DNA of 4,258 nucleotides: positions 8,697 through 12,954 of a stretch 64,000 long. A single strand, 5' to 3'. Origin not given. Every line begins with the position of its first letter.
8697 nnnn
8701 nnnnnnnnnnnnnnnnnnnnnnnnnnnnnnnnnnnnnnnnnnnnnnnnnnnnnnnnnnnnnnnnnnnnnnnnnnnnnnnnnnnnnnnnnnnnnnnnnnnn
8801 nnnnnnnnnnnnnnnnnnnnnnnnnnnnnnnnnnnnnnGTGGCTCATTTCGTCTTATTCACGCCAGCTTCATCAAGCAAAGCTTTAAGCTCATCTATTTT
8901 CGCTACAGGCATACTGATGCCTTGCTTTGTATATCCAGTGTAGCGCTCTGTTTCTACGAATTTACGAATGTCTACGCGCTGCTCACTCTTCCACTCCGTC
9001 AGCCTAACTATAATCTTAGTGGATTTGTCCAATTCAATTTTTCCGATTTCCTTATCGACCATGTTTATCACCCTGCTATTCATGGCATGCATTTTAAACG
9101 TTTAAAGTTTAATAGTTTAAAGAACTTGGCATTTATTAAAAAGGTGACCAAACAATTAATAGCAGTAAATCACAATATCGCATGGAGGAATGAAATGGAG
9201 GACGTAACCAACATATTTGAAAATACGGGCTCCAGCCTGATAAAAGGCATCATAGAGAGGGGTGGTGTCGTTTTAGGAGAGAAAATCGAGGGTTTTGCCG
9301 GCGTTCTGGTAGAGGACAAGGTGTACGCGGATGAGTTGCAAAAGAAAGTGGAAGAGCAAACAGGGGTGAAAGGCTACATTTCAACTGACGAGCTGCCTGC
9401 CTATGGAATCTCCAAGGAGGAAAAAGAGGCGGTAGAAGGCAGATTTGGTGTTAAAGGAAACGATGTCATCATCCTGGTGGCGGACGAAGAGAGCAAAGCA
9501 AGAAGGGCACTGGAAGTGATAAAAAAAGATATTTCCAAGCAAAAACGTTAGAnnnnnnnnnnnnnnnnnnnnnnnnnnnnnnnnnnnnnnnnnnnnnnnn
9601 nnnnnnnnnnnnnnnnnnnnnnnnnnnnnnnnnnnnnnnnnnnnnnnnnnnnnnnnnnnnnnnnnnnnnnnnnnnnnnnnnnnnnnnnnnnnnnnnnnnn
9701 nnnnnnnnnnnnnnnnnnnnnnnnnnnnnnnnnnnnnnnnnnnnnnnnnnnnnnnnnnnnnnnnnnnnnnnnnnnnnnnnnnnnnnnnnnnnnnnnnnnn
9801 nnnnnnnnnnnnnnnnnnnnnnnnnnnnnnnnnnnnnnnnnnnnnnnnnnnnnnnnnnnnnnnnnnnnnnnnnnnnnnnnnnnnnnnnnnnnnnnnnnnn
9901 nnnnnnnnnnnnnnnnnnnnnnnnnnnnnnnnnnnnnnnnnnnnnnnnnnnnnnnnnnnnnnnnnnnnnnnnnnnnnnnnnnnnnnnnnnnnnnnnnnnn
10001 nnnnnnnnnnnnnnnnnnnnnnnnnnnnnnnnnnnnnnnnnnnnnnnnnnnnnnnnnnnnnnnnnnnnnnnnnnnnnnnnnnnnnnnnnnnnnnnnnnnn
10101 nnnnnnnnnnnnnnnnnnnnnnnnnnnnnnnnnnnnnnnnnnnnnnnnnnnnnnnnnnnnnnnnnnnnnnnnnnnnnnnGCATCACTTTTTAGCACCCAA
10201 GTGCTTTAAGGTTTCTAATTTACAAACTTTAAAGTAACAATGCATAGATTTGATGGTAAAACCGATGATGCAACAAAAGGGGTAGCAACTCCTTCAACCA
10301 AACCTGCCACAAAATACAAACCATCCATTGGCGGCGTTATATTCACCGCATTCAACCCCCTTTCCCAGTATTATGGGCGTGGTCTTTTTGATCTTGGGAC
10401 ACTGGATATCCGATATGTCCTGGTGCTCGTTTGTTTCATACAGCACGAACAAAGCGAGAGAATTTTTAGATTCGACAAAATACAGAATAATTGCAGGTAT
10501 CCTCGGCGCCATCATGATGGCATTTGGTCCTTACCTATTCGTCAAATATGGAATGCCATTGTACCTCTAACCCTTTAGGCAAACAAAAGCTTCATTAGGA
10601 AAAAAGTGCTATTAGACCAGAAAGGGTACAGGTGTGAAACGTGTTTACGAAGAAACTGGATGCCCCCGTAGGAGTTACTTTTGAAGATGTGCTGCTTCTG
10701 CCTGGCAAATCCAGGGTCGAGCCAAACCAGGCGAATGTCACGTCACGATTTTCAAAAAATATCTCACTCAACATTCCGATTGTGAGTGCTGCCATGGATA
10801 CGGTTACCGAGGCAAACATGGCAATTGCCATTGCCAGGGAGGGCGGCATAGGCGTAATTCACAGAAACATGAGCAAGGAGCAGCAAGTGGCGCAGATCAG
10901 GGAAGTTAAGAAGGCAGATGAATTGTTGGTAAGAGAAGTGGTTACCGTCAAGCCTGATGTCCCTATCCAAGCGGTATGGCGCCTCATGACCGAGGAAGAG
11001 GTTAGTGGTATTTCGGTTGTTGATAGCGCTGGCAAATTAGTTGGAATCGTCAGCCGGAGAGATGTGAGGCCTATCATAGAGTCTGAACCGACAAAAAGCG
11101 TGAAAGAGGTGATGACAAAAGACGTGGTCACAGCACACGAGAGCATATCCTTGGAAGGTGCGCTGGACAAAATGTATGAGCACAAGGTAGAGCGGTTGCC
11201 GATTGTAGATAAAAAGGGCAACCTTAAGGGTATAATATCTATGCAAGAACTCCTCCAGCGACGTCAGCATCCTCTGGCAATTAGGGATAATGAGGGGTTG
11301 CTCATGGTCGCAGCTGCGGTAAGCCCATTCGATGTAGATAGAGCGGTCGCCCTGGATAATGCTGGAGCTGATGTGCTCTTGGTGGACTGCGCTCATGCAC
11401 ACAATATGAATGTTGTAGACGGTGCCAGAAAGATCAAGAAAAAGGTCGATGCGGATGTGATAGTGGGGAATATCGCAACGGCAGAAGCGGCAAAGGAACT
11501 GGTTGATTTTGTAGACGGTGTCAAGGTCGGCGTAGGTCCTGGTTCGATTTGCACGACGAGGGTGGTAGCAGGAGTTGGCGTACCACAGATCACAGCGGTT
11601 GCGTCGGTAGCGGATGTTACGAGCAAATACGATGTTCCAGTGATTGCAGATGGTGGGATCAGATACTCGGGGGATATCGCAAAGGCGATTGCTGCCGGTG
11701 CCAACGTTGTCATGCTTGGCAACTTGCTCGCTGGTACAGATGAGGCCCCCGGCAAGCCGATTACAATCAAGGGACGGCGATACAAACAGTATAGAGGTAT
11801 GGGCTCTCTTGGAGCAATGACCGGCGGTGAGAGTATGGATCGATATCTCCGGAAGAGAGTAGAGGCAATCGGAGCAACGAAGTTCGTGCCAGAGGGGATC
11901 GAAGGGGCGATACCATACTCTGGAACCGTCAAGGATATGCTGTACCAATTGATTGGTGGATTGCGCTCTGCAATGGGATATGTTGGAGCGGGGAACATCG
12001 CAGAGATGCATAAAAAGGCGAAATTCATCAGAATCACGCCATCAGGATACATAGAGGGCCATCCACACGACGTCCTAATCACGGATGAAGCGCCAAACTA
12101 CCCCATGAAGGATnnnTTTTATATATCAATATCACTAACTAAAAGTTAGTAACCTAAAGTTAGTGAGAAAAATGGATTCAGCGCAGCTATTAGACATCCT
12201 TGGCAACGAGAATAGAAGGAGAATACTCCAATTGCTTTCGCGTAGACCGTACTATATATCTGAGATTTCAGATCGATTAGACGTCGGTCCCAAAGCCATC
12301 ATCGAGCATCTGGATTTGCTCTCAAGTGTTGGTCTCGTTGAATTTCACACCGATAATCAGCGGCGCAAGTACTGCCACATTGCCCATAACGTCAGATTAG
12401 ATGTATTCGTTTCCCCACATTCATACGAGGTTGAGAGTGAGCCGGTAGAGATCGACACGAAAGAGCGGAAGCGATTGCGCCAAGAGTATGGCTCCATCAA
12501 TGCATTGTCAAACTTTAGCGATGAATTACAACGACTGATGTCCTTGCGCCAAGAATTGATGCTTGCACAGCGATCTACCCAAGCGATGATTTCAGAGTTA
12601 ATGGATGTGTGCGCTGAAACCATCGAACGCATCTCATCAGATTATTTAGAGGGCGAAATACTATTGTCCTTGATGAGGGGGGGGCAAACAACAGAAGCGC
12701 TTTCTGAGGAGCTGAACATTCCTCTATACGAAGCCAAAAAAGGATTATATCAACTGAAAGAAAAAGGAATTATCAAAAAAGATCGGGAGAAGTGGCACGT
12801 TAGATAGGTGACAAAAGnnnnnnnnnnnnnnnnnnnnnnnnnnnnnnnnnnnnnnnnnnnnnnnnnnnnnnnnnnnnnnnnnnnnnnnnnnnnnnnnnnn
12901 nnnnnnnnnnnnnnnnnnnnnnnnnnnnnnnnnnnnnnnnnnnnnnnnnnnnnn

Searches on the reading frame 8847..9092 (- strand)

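Call 41: search_protein_families(library=pfam, proteins=[window:8847-9092:-], max_evalue=0.01)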
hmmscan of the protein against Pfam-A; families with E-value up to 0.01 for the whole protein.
window:8847-9092:- (82 aa): 1 family
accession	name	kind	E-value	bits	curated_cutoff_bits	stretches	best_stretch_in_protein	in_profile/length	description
PF02229.22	PC4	-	6.6e-08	32.4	25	1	22-71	2-51/52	Transcriptional Coactivator p15 (PC4)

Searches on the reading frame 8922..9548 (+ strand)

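Call 27: search_protein_families(library=pfam, proteins=[window:8922-9548:+], max_evalue=0.001)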
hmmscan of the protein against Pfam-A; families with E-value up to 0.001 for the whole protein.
window:8922-9548:+ (209 aa): 1 family
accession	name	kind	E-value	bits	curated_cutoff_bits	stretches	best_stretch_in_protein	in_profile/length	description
PF02938.19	GAD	-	8.6e-06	26.3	23.4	1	147-197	46-95/95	GAD domain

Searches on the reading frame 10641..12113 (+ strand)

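Call 27: search_protein_families(library=pfam, proteins=[window:10641-12113:+], max_evalue=0.001)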
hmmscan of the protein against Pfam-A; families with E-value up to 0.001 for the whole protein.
window:10641-12113:+ (491 aa): 5 families
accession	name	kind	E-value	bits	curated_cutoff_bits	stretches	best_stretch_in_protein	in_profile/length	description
PF00478.31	IMPDH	-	2.4e-146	487.6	25.6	1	11-476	1-345/345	IMP dehydrogenase / GMP reductase domain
PF00571.33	CBS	-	1.1e-28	99.7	24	2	154-207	1-54/57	CBS domain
PF03060.21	NMO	-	3e-10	40.4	28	1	264-375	128-237/331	Nitronate monooxygenase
PF01070.24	FMN_dh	-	2.2e-08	34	24.9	1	259-362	208-304/350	FMN-dependent dehydrogenase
PF01645.23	Glu_synthase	-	3e-05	23.8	20.4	1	259-361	201-305/369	Conserved region in glutamate synthase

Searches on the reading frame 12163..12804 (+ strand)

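Call 32: search_protein_families(library=pfam, proteins=[window:12163-12804:+], max_evalue=0.0001)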
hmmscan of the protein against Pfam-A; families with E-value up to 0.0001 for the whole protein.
window:12163-12804:+ (214 aa): 7 families
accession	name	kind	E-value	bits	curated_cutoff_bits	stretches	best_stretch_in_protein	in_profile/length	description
PF24270.1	HTH_Cmi2_C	-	2.1e-18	67.2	27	1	112-211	26-125/125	Cmi2, C-terminal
PF01022.26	HTH_5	-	7e-13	48.7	22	1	16-60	2-46/47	Bacterial regulatory protein, arsR family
PF12840.13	HTH_20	-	4.8e-12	46.1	27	1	13-60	1-49/51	Helix-turn-helix domain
PF01978.25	TrmB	-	1.1e-07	32.1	25.6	0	168-210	15-58/68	Sugar-specific transcriptional regulator TrmB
PF21476.4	PF0610-like_N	-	6.8e-06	26.7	33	1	18-51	3-36/50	PF0610-like, N-terminal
PF25212.1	HVO_A0114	-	4.1e-05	23.7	27.6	0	7-69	14-76/84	HVO_A0114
PF14394.12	DUF4423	-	4.7e-05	23.7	30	0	167-213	29-76/165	Domain of unknown function (DUF4423)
